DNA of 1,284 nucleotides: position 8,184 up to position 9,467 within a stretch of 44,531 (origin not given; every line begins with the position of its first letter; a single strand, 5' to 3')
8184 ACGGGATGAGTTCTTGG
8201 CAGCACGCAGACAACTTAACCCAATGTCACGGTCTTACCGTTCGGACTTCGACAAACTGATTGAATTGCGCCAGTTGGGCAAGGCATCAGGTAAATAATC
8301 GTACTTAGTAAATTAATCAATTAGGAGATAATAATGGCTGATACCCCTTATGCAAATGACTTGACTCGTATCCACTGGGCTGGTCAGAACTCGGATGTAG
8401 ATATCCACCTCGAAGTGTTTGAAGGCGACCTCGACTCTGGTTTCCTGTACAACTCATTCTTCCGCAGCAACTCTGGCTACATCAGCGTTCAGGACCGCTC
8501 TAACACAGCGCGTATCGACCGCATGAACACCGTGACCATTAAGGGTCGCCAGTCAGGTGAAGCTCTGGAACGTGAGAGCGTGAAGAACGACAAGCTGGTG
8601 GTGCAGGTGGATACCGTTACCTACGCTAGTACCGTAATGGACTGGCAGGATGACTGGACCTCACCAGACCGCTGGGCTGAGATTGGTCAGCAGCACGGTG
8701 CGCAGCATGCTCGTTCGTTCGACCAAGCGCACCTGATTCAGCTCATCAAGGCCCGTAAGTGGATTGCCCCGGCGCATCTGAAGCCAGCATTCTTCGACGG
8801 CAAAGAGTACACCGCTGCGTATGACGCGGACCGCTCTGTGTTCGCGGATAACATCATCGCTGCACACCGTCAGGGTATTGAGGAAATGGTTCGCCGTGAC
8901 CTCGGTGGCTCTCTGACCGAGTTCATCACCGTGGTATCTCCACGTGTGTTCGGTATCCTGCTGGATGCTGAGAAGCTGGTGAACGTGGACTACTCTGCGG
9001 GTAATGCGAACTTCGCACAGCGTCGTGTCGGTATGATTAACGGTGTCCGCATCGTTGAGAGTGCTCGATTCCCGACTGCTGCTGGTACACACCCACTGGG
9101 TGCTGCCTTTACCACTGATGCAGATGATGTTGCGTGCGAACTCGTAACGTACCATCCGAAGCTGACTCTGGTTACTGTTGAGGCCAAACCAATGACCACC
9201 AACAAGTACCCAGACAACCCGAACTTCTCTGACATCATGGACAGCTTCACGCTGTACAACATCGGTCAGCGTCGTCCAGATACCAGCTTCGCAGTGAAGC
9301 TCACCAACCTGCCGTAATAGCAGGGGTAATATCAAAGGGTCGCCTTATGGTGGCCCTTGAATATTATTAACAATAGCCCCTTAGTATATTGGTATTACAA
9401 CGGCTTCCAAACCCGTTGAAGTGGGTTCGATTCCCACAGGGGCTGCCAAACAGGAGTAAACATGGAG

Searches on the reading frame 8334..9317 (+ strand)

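Call 5: search_protein_families(library=phrogs, proteins=[window:8334-9317:+])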
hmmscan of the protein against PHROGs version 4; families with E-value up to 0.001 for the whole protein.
window:8334-9317:+ (327 aa): 1 family
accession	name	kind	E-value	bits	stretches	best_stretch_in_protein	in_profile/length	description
phrog_267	-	head and packaging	5.2e-81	273.9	1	1-324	15-326/410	major head protein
